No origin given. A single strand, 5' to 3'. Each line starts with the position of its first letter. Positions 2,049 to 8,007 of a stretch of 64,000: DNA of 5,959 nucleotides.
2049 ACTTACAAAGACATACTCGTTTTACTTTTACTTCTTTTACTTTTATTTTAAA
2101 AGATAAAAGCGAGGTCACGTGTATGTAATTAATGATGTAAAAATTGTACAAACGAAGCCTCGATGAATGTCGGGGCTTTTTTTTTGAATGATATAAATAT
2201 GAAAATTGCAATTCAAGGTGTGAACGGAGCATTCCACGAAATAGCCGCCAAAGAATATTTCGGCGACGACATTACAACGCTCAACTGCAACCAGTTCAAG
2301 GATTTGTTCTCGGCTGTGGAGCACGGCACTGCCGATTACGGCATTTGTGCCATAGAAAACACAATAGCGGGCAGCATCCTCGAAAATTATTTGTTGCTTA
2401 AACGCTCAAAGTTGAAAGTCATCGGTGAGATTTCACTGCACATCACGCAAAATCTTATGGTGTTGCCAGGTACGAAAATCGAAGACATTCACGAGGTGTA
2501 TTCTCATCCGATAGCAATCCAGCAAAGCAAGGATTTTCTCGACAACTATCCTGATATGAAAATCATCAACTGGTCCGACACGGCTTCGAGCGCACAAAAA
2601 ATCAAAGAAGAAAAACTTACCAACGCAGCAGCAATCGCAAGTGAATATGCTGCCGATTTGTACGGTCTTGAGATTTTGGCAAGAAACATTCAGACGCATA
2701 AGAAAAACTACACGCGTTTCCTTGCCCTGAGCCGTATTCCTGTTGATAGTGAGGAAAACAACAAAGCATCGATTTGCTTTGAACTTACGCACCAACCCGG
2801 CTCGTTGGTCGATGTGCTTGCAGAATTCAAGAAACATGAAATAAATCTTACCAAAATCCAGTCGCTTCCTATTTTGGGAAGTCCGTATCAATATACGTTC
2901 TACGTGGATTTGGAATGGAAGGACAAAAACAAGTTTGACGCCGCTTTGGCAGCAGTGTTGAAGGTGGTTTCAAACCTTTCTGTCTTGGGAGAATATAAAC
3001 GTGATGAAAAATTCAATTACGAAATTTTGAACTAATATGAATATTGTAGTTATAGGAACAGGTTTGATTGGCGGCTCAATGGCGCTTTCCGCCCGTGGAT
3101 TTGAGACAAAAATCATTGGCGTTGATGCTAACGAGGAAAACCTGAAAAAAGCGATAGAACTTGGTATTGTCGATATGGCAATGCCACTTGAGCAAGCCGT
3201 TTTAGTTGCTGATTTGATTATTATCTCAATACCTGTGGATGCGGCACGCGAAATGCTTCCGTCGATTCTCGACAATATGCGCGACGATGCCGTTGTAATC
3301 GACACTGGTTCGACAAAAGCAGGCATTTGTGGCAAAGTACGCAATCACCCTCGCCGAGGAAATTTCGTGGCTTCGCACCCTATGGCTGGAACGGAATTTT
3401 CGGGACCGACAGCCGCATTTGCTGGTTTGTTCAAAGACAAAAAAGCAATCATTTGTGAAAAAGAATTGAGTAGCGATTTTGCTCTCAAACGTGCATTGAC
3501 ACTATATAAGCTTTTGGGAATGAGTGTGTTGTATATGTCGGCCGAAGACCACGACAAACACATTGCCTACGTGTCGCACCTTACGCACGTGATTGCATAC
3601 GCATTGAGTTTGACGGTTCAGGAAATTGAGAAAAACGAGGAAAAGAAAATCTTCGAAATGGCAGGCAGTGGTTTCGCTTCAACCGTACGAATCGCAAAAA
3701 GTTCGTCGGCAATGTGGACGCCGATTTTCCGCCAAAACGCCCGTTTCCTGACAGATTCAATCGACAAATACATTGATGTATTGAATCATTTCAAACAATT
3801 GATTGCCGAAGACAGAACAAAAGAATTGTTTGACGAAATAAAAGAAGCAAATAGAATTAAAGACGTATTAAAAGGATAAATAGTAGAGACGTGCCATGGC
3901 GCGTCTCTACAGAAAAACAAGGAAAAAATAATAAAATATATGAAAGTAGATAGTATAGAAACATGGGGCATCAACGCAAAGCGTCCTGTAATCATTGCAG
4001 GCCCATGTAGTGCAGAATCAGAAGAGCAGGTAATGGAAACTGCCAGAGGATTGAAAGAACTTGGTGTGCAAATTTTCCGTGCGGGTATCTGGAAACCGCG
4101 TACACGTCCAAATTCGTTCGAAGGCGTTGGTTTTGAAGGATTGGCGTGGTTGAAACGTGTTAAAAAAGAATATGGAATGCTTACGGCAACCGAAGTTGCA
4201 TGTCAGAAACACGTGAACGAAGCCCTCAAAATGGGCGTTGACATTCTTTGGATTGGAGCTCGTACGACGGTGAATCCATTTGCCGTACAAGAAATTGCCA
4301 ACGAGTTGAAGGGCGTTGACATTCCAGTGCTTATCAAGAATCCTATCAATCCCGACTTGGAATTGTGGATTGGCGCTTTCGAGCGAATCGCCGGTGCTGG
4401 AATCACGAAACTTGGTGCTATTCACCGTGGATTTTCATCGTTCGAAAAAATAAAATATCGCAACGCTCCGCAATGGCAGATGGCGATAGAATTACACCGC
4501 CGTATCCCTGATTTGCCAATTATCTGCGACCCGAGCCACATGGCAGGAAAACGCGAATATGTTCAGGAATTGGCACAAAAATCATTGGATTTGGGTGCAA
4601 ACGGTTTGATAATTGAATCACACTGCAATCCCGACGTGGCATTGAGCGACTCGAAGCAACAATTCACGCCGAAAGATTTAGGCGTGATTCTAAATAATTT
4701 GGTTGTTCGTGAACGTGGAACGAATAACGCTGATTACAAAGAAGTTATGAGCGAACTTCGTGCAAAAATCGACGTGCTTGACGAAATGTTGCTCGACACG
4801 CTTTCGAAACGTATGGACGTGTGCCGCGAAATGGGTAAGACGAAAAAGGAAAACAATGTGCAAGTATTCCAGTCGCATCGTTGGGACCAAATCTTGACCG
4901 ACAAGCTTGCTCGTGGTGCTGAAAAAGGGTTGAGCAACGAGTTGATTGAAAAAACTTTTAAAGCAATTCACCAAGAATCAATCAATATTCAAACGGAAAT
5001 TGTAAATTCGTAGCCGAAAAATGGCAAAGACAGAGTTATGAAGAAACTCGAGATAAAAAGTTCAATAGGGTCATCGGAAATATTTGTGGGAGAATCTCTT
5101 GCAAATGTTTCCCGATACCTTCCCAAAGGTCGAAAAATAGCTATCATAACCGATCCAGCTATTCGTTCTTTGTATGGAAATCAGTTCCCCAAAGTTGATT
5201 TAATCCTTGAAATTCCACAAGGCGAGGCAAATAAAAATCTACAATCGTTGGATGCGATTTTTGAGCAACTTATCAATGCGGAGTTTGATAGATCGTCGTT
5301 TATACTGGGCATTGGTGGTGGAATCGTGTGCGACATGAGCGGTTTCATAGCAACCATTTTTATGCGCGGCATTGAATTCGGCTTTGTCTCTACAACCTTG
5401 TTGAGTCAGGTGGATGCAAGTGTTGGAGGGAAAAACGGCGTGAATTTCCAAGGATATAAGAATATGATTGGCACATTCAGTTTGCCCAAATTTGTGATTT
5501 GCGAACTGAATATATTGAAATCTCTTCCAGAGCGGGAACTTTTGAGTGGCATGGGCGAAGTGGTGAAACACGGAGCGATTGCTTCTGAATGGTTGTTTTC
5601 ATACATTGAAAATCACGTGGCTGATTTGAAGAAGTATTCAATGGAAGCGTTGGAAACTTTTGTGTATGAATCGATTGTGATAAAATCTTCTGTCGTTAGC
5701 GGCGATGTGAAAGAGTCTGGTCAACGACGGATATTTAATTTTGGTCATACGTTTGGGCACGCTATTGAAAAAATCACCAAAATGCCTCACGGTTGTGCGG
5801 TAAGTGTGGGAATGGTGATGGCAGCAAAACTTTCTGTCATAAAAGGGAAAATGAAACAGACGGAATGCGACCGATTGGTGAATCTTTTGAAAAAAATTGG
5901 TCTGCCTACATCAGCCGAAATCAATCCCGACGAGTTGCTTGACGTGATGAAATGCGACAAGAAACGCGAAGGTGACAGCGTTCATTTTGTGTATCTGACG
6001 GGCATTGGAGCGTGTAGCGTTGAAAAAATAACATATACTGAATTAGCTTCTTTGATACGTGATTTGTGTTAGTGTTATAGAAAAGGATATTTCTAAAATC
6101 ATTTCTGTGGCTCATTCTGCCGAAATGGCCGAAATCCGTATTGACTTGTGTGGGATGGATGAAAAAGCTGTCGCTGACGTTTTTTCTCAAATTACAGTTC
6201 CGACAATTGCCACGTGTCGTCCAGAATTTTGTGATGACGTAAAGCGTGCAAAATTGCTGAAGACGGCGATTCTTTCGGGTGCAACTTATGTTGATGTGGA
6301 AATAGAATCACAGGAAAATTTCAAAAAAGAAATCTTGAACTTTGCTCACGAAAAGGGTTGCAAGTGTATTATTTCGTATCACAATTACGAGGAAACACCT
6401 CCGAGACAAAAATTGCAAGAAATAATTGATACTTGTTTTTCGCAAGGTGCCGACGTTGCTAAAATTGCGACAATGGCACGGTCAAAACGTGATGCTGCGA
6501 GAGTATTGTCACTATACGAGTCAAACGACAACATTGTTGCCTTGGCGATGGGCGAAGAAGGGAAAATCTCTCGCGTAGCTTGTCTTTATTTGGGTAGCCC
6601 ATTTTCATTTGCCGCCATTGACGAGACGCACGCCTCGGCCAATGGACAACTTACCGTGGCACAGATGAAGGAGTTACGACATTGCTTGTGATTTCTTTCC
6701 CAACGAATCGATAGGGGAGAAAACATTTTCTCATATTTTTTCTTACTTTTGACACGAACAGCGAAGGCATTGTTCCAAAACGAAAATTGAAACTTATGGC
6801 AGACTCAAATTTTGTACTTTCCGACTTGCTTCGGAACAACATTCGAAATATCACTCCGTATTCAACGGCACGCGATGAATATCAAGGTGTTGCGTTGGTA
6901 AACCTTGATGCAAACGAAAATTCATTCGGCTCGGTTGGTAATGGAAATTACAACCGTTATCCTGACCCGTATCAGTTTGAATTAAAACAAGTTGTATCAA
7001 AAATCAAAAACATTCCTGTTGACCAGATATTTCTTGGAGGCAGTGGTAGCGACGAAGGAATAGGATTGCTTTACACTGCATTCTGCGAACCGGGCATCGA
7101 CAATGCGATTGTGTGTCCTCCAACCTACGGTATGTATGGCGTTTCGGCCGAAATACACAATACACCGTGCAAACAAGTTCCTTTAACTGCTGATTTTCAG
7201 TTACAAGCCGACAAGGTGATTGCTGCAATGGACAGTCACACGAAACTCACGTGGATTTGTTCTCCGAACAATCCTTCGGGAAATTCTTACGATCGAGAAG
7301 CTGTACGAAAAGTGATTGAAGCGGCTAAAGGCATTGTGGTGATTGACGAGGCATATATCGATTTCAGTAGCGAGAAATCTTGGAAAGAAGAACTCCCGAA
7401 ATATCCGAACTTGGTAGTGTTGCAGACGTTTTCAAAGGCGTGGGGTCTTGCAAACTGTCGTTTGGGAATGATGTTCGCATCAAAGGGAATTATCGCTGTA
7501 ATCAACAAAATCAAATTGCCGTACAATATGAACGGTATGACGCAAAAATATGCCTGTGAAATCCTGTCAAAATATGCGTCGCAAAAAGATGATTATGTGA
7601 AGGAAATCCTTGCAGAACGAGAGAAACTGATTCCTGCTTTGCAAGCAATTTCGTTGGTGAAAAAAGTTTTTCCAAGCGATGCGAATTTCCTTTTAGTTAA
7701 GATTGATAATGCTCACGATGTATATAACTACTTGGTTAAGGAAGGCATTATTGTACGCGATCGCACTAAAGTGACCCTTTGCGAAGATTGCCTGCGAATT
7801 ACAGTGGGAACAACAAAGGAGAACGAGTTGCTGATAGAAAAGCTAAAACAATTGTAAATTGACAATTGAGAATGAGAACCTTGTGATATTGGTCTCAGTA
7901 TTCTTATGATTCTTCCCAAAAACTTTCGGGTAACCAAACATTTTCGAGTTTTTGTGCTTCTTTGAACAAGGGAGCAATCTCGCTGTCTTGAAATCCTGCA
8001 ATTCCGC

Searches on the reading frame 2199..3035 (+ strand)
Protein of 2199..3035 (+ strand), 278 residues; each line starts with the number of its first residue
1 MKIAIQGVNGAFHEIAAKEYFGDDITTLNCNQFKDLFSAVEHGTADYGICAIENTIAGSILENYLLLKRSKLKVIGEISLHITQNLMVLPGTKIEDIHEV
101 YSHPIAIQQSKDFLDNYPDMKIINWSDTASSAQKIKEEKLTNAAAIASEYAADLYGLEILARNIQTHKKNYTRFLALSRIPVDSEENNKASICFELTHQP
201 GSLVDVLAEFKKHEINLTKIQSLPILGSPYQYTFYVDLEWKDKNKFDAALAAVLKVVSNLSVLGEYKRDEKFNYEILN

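Call 6: search_protein_families(library=pfam, proteins=[window:2199-3035:+])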
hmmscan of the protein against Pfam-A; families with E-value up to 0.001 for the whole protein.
window:2199-3035:+ (278 aa): 1 family
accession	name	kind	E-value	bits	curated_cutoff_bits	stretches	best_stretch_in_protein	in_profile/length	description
PF00800.23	PDT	-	1.1e-61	208.2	25.2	1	3-179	1-178/181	Prephenate dehydratase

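Call 8: find_homologous_proteins(query=window:2199-3035:+)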
Query window:2199-3035:+ (278 aa): 7825 proteins with E <= 0.001 among 8000 candidates; the best 120 are listed.
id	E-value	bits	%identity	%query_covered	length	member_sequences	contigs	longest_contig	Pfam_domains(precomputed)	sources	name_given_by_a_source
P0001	4.4e-178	608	99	100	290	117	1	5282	PF00800.24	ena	-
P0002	5.1e-155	532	85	100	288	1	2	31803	PF00800.24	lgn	-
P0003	1.5e-154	531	86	100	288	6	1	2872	PF00800.24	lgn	-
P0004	5.6e-154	529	87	100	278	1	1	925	PF00800.24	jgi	-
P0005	2.4e-152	524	86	100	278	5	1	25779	PF00800.24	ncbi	-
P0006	8.3e-152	522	86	100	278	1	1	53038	PF00800.24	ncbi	-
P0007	2.8e-151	520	85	100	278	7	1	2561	PF00800.24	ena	-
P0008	2.5e-150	517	85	100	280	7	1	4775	PF00800.24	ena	-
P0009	1.3e-149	515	83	100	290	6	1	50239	PF00800.24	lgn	-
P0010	1.3e-148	511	82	100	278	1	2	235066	PF00800.24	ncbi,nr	ncbi:MAG: prephenate dehydratase [Bacteroidales bacterium]|nr:prephenate dehydratase [Bacteroidales 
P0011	1.9e-147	507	82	100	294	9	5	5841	PF00800.24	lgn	-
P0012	8.0e-147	505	82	100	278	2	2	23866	PF00800.24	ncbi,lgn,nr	ncbi:MAG: prephenate dehydratase [Bacteroidales bacterium]|nr:prephenate dehydratase [Bacteroidales 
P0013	1.2e-139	482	81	96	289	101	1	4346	PF00800.24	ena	-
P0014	2.9e-139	481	79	96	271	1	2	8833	PF00800.24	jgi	-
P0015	9.7e-139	479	80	96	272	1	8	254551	PF00800.24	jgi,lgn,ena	-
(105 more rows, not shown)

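Call 11: find_related_loci(query=A1, collection=genome_contigs, flank=3000)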
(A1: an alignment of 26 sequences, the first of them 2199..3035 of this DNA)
Query A1 (278 aa) in genome_contigs; peptide patterns used: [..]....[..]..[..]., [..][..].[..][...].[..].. (x = any residue, [..] = any of these).
600 stretches matched a pattern (row limit reached: there are more); 558 encode a relative of the query (tblastn E <= 1e-3); the best 80 are kept; 80 distinct loci.
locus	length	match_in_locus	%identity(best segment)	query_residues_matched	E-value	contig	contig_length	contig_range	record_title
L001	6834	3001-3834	97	1-278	0e+0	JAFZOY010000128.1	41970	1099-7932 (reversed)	MAG: Bacteroidales bacterium isolate RGIG7965 Water_buffalos_Rumen-1__c973828, whole genome shotgun sequence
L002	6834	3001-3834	97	1-278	0e+0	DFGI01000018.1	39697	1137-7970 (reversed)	MAG TPA_asm: Bacteroidales bacterium UBA3754 UBA3754_contig_163084, whole genome shotgun sequence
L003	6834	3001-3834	86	1-278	4e-162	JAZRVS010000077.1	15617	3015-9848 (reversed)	MAG: Bacteroidales bacterium isolate T1900044953_TA20190006.MAGScoT_cleanbin_000015 SGB_3735_k141_86347, whole genome sh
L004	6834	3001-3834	88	1-278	4e-159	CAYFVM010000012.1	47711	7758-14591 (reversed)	MAG TPA_asm: uncultured Bacteroidales bacterium isolate ERP107106_co1_258 genome assembly, contig: NODE_563_length_47711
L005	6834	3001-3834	82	1-278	5e-151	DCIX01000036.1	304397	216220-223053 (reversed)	MAG TPA_asm: Bacteroidales bacterium UBA1715 UBA1715_contig_485, whole genome shotgun sequence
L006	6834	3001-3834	82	1-278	2e-150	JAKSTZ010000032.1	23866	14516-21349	MAG: Bacteroidales bacterium isolate Horse_feces320 MAG320_32, whole genome shotgun sequence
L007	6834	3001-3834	82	1-278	1e-149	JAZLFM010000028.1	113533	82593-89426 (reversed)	MAG: Bacteroidales bacterium isolate T1900045004_TA20190066.MAGScoT_cleanbin_000004 SGB_4336_k141_261305, whole genome s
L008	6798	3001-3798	80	1-266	4e-148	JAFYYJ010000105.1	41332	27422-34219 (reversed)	MAG: Salinivirgaceae bacterium isolate RGIG7534 Water_buffalos_Omasum-1__c435378, whole genome shotgun sequence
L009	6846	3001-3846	77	1-276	5e-148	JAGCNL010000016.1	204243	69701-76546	MAG: Salinivirgaceae bacterium isolate RGIG9951 Yak_Reticulum-1__c201653, whole genome shotgun sequence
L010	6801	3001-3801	81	1-267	9e-148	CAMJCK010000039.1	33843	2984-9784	MAG: uncultured Bacteroidetes bacterium isolate SRR12081299_bin.48_metaWRAP_v1.3_MAG genome assembly, contig: ERZ1228977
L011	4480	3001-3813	77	1-271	6e-141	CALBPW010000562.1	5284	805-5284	MAG TPA_asm: uncultured Bacteroidetes bacterium isolate ERR1278104_bin.231_CONCOCT_v1.1_MAG genome assembly, contig: ERZ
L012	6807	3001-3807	79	1-269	3e-138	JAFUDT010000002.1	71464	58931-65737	MAG: Bacteroidales bacterium isolate RGIG4402 Roe_deer_Omasum-2__c233, whole genome shotgun sequence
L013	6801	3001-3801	77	1-267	4e-137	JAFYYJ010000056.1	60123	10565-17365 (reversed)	MAG: Salinivirgaceae bacterium isolate RGIG7534 Water_buffalos_Omasum-1__c239227, whole genome shotgun sequence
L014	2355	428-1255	72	2-277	1e-143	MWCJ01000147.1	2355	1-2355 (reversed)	MAG: Bacteroidetes bacterium ADurb.Bin217 BWY22_contig000147, whole genome shotgun sequence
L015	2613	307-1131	71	1-275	7e-140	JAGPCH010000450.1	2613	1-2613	MAG: Ignavibacteria bacterium isolate Gw_SlAct_bin_239 Gw_SlAct_262809_length_2613_cov_2.700322, whole genome shotgun se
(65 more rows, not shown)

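Call 40: search_protein_families(library=ncbifam, proteins=[window:2199-3035:+], max_evalue=0.01)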
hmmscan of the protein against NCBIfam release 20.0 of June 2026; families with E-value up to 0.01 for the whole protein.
window:2199-3035:+ (278 aa): 4 families
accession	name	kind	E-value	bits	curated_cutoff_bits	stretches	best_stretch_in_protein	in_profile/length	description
NF008865.0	PRK11898.1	equivalog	5.4e-66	222.6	219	1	1-268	2-278/284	prephenate dehydratase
NF008866.0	PRK11899.1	equivalog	1.4e-60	204.9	359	1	2-270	7-277/283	prephenate dehydratase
NF007910.0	PRK10622.1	equivalog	1.1e-56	192.4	577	1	2-269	105-378/386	bifunctional chorismate mutase/prephenate dehydratase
TIGR01268.1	Phe4hydrox_tetr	equivalog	4.2e-10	39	704.8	1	184-272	11-97/436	phenylalanine 4-monooxygenase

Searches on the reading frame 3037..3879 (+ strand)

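Call 6: search_protein_families(library=pfam, proteins=[window:3037-3879:+])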
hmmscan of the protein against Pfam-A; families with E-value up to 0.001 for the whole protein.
window:3037-3879:+ (280 aa): 7 families
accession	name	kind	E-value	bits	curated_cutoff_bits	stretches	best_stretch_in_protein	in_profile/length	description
PF02153.23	PDH_N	-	1.8e-33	115.7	26.5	1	16-164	4-152/154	Prephenate dehydrogenase, nucleotide-binding domain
PF20463.3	PDH_C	-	7.4e-24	84.5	22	1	168-269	1-101/102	Prephenate dehydrogenase, dimerization domain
PF03807.23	F420_oxidored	-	7.8e-09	36.5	21.6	1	3-90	2-91/94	NADP oxidoreductase coenzyme F420-dependent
PF03446.21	NAD_binding_2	-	1.6e-08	35.2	21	1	3-95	2-97/161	NAD binding domain of 6-phosphogluconate dehydrogenase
PF02826.25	2-Hacid_dh_C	-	1.1e-07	31.8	25.1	1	3-91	39-127/178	D-isomer specific 2-hydroxyacid dehydrogenase, NAD binding domain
PF01262.27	AlaDh_PNT_C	-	0.00013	21.9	23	1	2-101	30-139/214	Alanine dehydrogenase/PNT, C-terminal domain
PF07991.19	KARI_N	-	0.00041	20.4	20.6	1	2-87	6-91/165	Acetohydroxy acid isomeroreductase, NADPH-binding domain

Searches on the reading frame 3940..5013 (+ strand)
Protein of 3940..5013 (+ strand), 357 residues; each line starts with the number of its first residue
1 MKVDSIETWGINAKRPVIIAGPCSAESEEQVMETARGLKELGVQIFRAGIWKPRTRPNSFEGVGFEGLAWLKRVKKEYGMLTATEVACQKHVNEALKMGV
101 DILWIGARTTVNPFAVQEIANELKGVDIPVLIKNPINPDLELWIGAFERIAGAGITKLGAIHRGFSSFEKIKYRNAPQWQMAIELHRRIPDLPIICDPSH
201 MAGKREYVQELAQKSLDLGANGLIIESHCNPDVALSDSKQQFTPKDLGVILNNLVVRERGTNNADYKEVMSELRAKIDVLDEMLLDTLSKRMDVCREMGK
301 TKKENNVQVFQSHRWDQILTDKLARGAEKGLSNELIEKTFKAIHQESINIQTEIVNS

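Call 6: search_protein_families(library=pfam, proteins=[window:3940-5013:+])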
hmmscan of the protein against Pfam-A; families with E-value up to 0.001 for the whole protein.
window:3940-5013:+ (357 aa): 2 families
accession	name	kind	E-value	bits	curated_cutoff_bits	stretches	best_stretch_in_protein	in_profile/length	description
PF00793.26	DAHP_synth_1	-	6.6e-45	153.5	25.5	1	14-248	16-255/270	DAHP synthetase I family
PF01817.26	CM_2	-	4.4e-21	75.3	27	1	273-351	1-79/80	Chorismate mutase type II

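Call 40: search_protein_families(library=ncbifam, proteins=[window:3940-5013:+], max_evalue=0.01)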
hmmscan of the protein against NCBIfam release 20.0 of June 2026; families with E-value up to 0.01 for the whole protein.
window:3940-5013:+ (357 aa): 25 families
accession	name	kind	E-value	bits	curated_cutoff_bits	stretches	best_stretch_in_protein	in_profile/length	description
NF006421.0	PRK08673.1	subfamily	2.8e-62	210.9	335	1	7-254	86-326/338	3-deoxy-7-phosphoheptulonate synthase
NF009239.0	PRK12595.1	equivalog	1.4e-60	205.2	279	2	10-253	113-349/360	bifunctional 3-deoxy-7-phosphoheptulonate synthase/chorismate mutase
TIGR01361.1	DAHP_synth_Bsub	equivalog_domain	3.3e-60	203.7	267.75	1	4-254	14-257/260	3-deoxy-7-phosphoheptulonate synthase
NF009933.0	PRK13396.1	subfamily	1.7e-44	152.3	486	1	16-262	102-342/352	3-deoxy-7-phosphoheptulonate synthase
NF041229.1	BagF_FevY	exception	1.5e-37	129.5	700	1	11-249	86-317/340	phospho-2-dehydro-3-deoxyheptonate aldolase BagF/FevY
TIGR01362.1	KDO8P_synth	equivalog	6.6e-20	71.4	314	2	17-107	4-100/258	3-deoxy-8-phosphooctulonate synthase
NF003543.0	PRK05198.1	equivalog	1.1e-19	70.5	242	2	12-107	14-115/273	3-deoxy-8-phosphooctulonate synthase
NF008400.0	PRK11199.1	equivalog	8.9e-12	44.6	273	1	269-351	4-86/374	bifunctional chorismate mutase/prephenate dehydrogenase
TIGR01803.1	CM-like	subfamily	2e-11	43.9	73.35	1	270-349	1-80/82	chorismate mutase family protein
TIGR01805.1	CM_mono_grmpos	equivalog_domain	8.2e-11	42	71.2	1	272-350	3-80/81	chorismate mutase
TIGR01799.1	CM_T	equivalog_domain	5.7e-09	36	95.9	1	271-347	2-78/83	chorismate mutase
TIGR01801.1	CM_A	equivalog_domain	1.3e-08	35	106.35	1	270-353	6-88/102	chorismate mutase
NF009109.0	PRK12457.1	equivalog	2.7e-08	33.4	457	1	202-247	213-258/281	3-deoxy-8-phosphooctulonate synthase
TIGR01791.2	CM_archaeal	equivalog_domain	4.4e-08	33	66.95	1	271-350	2-81/83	chorismate mutase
TIGR01807.1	CM_P2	equivalog_domain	9.3e-08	32.3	69.55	1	271-343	2-75/76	chorismate mutase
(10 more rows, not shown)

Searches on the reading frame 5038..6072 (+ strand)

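Call 6: search_protein_families(library=pfam, proteins=[window:5038-6072:+])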
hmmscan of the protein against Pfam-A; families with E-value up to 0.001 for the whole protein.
window:5038-6072:+ (344 aa): 2 families
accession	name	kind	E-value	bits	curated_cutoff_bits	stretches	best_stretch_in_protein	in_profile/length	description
PF24621.2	DHQS_C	-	1.4e-43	148.7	27.6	1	171-309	1-143/144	3-dehydroquinate synthase C-terminal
PF01761.26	DHQ_synthase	-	1.4e-41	141.2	24.2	1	57-168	2-113/115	3-dehydroquinate synthase N-terminal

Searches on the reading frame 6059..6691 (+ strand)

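Call 6: search_protein_families(library=pfam, proteins=[window:6059-6691:+])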
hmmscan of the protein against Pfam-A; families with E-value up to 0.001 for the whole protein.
window:6059-6691:+ (210 aa): 1 family
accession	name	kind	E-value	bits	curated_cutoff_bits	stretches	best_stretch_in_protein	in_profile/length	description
PF01487.21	DHquinase_I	-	1.6e-49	169.5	22.2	1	3-206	1-229/230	Type I 3-dehydroquinase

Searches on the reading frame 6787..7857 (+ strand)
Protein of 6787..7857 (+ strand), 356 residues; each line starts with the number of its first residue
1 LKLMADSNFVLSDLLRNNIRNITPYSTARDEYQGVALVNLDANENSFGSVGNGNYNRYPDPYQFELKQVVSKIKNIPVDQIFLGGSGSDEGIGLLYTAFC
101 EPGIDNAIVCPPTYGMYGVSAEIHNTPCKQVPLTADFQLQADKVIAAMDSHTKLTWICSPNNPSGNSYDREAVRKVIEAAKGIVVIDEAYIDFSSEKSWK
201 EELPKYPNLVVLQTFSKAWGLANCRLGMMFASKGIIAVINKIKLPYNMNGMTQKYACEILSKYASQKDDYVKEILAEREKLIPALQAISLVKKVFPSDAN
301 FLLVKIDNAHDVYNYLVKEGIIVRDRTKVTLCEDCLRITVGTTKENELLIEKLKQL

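Call 6: search_protein_families(library=pfam, proteins=[window:6787-7857:+])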
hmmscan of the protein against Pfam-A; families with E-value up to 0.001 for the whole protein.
window:6787-7857:+ (356 aa): 3 families
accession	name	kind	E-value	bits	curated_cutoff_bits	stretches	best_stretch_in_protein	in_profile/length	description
PF00155.27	Aminotran_1_2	-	2.3e-53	182.1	19.7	1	52-353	32-361/361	Aminotransferase class I and II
PF01053.26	Cys_Met_Meta_PP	-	2e-07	30.3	27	1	43-190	34-176/381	Cys/Met metabolism PLP-dependent enzyme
PF00266.25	Aminotran_5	-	0.00096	18.7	21.5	0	129-189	117-177/371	Aminotransferase class-V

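Call 40: search_protein_families(library=ncbifam, proteins=[window:6787-7857:+], max_evalue=0.01)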
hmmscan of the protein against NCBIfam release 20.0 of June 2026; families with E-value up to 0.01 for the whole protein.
window:6787-7857:+ (356 aa): 72 families (the best 25 are shown)
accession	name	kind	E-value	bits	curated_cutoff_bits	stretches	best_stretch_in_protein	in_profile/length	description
TIGR01141.1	hisC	equivalog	2.4e-105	352.3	276.55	1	16-355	1-348/349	histidinol-phosphate transaminase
NF002877.0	PRK03317.1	equivalog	1.6e-57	195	409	1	54-355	63-365/374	histidinol-phosphate transaminase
NF002726.0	PRK02610.1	equivalog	2.4e-52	178.1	391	1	55-355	60-367/374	histidinol-phosphate transaminase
NF002878.0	PRK03321.1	subfamily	1.7e-51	175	374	1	15-354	5-346/352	histidinol-phosphate transaminase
TIGR01140.1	L_thr_O3P_dcar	equivalog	2.2e-50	171.7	290.55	1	54-353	41-330/331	threonine-phosphate decarboxylase CobD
NF003496.0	PRK05166.1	equivalog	5.9e-47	160.2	540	1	11-355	6-368/373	histidinol-phosphate transaminase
NF006580.0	PRK09105.1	subfamily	2.2e-37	128.8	444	1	55-346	75-360/375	pyridoxal phosphate-dependent aminotransferase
NF006014.0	PRK08153.1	equivalog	2.3e-35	122.2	510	1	40-354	38-361/370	pyridoxal phosphate-dependent aminotransferase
NF004870.0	PRK06225.1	equivalog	1e-29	103.4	351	1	49-327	53-341/380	pyridoxal phosphate-dependent aminotransferase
NF051461.1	pyoverd_PtaA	equivalog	1.3e-28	99.7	500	1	55-348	63-351/359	pyoverdine biosynthesis transaminase PtaA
NF005915.1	PRK07908.1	equivalog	1.6e-28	100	360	1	55-353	41-331/332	Rv2231c family histidinol phosphate aminotransferase CobC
NF041364.1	GntC_guanitoxin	equivalog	5e-28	98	415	1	79-344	61-343/356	guanitoxin biosynthesis PLP-dependent (S)-gamma-hydroxy-L-arginine cyclodehydratase GntC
NF006225.0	PRK08354.1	equivalog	2.2e-26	93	288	1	106-355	85-314/318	putative aminotransferase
NF005021.0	PRK06425.1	equivalog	1e-25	90.6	353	1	94-354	69-328/335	histidinol-phosphate aminotransferase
NF004770.0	PRK06108.1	subfamily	2.2e-22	79.5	422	1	75-314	93-343/396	pyridoxal phosphate-dependent aminotransferase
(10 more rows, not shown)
